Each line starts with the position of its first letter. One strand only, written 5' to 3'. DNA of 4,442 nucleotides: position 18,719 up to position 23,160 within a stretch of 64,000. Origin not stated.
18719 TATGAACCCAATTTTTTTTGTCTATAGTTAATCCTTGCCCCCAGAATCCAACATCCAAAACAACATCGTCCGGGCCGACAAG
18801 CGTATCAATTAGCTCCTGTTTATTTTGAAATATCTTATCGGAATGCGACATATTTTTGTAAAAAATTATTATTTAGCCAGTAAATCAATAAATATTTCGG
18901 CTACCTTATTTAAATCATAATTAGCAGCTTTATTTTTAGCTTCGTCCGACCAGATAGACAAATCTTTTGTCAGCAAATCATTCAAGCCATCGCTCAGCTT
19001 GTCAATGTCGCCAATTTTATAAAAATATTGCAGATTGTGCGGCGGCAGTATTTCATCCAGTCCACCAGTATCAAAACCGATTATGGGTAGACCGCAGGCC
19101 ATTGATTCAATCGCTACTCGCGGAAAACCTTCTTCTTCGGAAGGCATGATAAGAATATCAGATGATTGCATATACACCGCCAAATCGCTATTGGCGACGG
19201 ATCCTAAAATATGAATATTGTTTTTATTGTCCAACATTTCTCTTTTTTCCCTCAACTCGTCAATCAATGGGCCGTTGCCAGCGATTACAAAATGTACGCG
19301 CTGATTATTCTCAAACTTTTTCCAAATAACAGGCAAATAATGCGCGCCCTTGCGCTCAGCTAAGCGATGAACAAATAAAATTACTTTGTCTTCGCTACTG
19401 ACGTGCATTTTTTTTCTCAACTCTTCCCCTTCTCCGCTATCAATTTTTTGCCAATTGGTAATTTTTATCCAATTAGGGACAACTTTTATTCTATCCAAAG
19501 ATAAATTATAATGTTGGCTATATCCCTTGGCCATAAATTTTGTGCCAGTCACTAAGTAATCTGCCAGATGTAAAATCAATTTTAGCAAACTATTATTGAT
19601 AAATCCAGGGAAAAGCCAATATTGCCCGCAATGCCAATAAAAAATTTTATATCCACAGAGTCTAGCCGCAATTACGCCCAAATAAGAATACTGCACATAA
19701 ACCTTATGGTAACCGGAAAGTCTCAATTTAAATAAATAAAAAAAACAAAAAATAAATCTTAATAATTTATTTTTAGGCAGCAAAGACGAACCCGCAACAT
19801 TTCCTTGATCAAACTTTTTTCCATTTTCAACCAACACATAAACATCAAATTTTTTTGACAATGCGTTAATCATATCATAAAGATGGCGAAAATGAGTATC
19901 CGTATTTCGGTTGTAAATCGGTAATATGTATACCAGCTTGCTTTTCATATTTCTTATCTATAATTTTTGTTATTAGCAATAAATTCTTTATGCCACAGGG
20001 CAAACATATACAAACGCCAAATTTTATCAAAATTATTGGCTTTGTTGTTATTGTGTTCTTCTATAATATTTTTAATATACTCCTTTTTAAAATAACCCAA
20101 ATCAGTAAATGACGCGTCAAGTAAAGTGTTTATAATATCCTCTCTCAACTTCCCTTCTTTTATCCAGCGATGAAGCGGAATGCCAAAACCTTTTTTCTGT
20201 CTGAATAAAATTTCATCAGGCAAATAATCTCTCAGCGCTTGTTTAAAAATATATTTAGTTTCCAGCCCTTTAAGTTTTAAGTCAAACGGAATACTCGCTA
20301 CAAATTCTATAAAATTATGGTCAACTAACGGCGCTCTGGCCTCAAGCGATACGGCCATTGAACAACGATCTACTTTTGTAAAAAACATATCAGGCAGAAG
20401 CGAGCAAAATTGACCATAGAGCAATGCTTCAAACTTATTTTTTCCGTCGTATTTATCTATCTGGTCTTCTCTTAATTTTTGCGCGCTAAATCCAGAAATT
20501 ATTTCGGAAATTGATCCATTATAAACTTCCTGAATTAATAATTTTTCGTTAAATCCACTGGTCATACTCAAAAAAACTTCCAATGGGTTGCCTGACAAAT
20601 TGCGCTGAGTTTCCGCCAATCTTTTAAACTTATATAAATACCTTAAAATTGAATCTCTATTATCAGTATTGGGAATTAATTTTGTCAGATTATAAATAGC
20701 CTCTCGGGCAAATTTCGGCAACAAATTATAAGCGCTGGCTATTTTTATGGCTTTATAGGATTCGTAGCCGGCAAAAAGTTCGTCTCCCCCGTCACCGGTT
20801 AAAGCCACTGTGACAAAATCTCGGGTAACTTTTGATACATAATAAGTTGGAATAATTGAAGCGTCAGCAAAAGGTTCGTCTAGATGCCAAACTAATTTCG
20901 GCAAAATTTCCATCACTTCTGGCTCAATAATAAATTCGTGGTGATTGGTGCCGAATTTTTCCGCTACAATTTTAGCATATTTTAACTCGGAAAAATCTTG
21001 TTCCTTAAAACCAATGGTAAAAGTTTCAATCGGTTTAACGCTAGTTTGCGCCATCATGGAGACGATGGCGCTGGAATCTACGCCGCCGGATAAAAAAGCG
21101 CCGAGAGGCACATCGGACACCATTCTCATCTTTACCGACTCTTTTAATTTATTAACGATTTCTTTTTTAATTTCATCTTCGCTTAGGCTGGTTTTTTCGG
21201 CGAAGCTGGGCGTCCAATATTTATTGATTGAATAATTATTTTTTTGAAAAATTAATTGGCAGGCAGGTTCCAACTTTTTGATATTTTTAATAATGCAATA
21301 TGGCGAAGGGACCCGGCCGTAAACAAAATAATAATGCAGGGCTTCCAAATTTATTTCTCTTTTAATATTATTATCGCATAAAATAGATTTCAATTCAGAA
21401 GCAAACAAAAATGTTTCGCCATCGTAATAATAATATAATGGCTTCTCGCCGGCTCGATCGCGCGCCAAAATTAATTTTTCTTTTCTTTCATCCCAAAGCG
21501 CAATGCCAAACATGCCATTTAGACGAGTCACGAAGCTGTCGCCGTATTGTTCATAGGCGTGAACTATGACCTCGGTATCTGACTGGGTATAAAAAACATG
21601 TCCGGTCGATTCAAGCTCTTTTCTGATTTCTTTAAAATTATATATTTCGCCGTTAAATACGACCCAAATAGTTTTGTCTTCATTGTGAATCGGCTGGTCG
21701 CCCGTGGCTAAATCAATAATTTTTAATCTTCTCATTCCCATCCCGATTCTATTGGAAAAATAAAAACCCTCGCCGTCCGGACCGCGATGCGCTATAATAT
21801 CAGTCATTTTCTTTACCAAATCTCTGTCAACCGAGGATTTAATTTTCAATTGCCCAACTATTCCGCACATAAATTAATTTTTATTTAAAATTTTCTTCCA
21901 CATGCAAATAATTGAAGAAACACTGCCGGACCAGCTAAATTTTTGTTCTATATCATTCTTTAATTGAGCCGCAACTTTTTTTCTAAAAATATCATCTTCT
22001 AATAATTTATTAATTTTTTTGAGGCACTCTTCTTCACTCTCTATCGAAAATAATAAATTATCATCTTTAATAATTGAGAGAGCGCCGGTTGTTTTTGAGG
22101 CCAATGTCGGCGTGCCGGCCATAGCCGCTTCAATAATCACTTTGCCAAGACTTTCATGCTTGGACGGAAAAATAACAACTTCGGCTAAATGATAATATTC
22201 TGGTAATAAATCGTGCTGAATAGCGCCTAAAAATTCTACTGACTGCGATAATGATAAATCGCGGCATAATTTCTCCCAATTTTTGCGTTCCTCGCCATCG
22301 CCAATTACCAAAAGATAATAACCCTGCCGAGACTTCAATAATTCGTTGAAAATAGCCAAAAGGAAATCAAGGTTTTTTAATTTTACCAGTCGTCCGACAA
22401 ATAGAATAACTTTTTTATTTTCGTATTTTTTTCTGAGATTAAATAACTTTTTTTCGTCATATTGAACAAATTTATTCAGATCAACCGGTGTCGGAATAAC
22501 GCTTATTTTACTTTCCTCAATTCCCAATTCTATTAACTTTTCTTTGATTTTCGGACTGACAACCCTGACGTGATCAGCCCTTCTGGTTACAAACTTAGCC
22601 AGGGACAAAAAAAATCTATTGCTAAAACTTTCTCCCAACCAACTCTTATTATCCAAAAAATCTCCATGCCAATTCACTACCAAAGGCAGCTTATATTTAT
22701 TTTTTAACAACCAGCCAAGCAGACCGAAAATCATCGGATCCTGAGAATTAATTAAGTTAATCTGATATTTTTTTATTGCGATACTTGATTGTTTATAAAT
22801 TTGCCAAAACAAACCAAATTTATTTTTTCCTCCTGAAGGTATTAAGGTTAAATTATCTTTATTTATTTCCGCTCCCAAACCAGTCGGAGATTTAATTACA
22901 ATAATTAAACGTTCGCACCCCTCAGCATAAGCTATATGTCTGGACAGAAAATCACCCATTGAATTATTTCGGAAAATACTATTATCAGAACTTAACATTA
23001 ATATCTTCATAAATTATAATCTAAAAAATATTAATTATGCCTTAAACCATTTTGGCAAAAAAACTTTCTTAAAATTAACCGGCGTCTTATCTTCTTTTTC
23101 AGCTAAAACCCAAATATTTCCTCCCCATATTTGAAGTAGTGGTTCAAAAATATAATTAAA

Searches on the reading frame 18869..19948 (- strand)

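Call 71: search_protein_families(library=pfam, proteins=[window:18869-19948:-], max_evalue=0.001)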
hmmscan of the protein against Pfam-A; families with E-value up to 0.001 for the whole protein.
window:18869-19948:- (359 aa): 5 families
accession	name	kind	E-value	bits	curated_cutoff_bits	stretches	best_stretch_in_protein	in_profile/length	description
PF00534.26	Glycos_transf_1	-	9.8e-35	120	26.4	1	175-329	3-159/172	Glycosyl transferases group 1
PF13692.12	Glyco_trans_1_4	-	1.7e-27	96.8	27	1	188-327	2-141/142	Glycosyl transferases group 1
PF13439.12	Glyco_transf_4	-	5e-09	36.9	28.5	1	21-162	6-167/170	Glycosyltransferase Family 4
PF20706.3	GT4-conflict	-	5.4e-07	29.4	26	1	251-304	270-323/385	Family 4 Glycosyltransferase in conflict systems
PF13524.12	Glyco_trans_1_2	-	0.00015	22.1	25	1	213-327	10-113/144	Glycosyl transferase-like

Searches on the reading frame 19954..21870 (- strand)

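Call 71: search_protein_families(library=pfam, proteins=[window:19954-21870:-], max_evalue=0.001)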
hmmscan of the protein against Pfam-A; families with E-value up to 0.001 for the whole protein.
window:19954-21870:- (638 aa): 6 families
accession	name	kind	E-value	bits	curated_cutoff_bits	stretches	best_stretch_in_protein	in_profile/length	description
PF00733.27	Asn_synthase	-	1.3e-103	347.8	21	1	240-628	4-354/354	Asparagine synthase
PF13537.11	GATase_7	-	9.8e-49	164.9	25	1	47-164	2-122/123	Glutamine amidotransferase domain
PF13522.11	GATase_6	-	2.1e-43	147.9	27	1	31-159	1-130/130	Glutamine amidotransferase domain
PF02540.23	NAD_synthase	-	8.1e-06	25.6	21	1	236-320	3-86/242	NAD synthase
PF06508.19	QueC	-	4.1e-05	23.6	22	1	259-314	5-59/210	Queuosine biosynthesis protein QueC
PF12481.13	DUF3700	-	0.00011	22.2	27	1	67-163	76-175/228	Aluminium induced protein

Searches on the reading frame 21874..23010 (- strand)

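Call 71: search_protein_families(library=pfam, proteins=[window:21874-23010:-], max_evalue=0.001)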
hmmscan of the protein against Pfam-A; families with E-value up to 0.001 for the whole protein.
window:21874-23010:- (378 aa): 6 families
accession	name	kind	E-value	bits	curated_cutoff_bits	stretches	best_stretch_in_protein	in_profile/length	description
PF00534.26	Glycos_transf_1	-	5.3e-36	124.2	26.4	1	189-349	5-168/172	Glycosyl transferases group 1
PF13692.12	Glyco_trans_1_4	-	8.1e-28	97.9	27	1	200-339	2-142/142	Glycosyl transferases group 1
PF13439.12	Glyco_transf_4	-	1.1e-18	68.3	28.5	1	31-179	19-169/170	Glycosyltransferase Family 4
PF20706.3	GT4-conflict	-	1.2e-13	51.3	26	1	141-366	143-384/385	Family 4 Glycosyltransferase in conflict systems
PF13579.12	Glyco_trans_4_4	-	7.4e-13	49.6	29.7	1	80-173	68-156/158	Glycosyl transferase 4-like domain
PF13524.12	Glyco_trans_1_2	-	1.1e-07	32.3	25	1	223-361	8-136/144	Glycosyl transferase-like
